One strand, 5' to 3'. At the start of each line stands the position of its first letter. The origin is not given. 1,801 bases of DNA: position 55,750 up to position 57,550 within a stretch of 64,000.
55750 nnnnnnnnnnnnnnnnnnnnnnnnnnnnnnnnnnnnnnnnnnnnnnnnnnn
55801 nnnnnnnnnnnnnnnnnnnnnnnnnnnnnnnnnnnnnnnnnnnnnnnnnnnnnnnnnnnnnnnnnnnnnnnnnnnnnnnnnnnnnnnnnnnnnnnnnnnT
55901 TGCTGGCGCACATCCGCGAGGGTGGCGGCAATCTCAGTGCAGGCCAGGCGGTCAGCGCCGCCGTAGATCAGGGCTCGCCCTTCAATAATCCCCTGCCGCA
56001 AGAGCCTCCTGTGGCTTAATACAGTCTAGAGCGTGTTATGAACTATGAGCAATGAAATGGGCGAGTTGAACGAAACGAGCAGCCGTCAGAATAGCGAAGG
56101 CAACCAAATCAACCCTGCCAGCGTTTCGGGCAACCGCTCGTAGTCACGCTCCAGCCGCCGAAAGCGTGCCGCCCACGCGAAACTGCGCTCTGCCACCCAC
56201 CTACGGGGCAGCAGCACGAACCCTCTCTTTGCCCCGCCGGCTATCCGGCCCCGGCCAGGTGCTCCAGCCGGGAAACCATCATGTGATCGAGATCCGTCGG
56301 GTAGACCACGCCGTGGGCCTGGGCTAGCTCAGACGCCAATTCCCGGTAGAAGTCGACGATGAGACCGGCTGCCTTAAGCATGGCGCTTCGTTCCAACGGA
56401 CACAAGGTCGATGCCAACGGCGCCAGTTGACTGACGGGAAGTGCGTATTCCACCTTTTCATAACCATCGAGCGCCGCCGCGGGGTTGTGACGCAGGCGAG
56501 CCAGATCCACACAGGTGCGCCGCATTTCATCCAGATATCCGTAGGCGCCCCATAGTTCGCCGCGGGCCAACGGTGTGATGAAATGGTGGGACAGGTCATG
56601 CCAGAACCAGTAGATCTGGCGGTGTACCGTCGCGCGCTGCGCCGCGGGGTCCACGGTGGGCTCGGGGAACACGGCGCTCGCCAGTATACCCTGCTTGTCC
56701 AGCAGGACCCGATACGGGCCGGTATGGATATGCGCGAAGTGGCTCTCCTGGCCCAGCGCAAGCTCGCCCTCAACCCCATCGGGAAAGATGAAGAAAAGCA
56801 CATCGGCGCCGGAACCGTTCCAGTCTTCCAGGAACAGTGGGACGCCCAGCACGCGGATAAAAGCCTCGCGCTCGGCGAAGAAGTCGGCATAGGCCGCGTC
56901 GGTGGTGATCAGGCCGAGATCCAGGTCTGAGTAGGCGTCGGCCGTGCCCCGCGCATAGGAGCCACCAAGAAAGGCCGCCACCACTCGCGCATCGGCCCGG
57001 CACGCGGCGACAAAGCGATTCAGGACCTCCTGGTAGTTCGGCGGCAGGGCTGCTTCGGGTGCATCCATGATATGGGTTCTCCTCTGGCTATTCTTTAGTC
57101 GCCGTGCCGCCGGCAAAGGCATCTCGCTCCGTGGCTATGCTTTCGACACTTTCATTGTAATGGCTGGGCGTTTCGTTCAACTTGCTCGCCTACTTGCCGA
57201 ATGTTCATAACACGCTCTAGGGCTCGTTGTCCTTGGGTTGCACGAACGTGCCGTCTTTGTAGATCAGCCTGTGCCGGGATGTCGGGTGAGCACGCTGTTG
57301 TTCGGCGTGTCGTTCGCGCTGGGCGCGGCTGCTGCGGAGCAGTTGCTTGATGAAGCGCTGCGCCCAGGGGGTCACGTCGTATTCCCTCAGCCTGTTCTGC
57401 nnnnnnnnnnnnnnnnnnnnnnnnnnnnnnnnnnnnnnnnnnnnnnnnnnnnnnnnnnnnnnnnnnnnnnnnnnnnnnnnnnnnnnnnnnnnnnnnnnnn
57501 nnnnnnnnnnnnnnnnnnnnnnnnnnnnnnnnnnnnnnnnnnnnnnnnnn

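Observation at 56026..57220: Nucleotidyltransferase gene carried on a cassette bounded by perfect 18-bp (imperfect about 50-bp) terminal inverted repeats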

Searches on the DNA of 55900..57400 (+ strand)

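Call 37: search_rna_families(source=window, start=55900, end=57400, threshold=evalue, max_evalue=1)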
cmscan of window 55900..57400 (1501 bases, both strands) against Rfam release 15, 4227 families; matches with E-value up to 1: 0.
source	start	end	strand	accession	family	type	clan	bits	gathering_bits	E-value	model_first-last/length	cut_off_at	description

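Call 44: search_dna_similar(query=window:56020-57225:+, collection=plasmids, mode=distant, max_rows=15)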
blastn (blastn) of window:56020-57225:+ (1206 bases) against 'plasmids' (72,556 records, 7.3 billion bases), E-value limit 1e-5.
Records with a match: 74; places in all: 95; records where one place covers at least 80% of the query: 0.
Best place of each record, by identity: 60-80% 74.
By first word of the organism name: Burkholderia 32; Roseomonas 12; Paraburkholderia 9; Mycetohabitans 8; Streptomyces 7; Leptolyngbya 1; Methylobacterium 1; Deinococcus 1; Methylorubrum 1; Granulicella 1; and 1 more.
By predicted mobility (MOB-suite, as given by PLSDB): conjugative 34; non-mobilizable 30; mobilizable 10.
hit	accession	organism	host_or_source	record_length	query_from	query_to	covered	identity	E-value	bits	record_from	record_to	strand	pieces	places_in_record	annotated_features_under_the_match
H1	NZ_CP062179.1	Mycetohabitans endofungorum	Rhizopus microsporus,bacterial ...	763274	7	214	17%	70.8%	3e-15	92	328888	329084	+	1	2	IS5 family transposase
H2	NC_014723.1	Mycetohabitans rhizoxinica HKI 454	-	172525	7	214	17%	70.8%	3e-14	88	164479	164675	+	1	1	none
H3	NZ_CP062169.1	Mycetohabitans endofungorum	Rhizopus microsporus,bacterial ...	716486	8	214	17%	70.2%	1e-13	86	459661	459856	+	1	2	none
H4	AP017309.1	Leptolyngbya sp. NIES-3755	-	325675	6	213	17%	69.0%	2e-11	80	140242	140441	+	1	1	putative transposase [ISY523a: - 968419]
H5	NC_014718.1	Mycetohabitans rhizoxinica HKI 454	-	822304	55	214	13%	72.0%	4e-13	84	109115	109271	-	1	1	none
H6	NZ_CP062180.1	Mycetohabitans endofungorum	Rhizopus microsporus,bacterial ...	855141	69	217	12%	76.0%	1e-19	105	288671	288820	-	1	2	IS5 family transposase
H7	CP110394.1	Burkholderia sp. JSH-S8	Tetrastigma hemsleyanum Diels et Gilg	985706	69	222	13%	72.9%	2e-11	80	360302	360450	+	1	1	none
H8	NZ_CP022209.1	Burkholderia gladioli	Environment,environmental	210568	52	204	13%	72.9%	5e-12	81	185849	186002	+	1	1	IS5 family transposase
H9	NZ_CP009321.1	Burkholderia gladioli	Plant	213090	52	204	13%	72.9%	5e-12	81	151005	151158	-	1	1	IS5 family transposase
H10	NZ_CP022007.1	Burkholderia gladioli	cell culture,gladiolus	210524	52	204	13%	72.9%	5e-12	81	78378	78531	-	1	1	IS5 family transposase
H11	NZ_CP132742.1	Mycetohabitans endofungorum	Rhizopus microsporus,culture isolated ...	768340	69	214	12%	74.3%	1e-13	86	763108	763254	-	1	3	none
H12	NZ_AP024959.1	Paraburkholderia terrae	-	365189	69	213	12%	74.7%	7e-16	94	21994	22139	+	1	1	IS5 family transposase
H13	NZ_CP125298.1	Paraburkholderia sabiae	Mimosa caesalpiniifolia,cell ...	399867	69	213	12%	74.0%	9e-15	90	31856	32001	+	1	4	IS5 family transposase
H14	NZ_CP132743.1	Mycetohabitans endofungorum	Rhizopus microsporus,culture isolated ...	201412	69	214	12%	72.8%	1e-12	82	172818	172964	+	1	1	none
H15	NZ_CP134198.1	Paraburkholderia sp. FT54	single cell,Rhizosphere soil of Tomato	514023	55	201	12%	71.6%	7e-10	74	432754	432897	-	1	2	none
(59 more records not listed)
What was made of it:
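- Tried and rejected: No plasmid carries the cargo (call 44).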
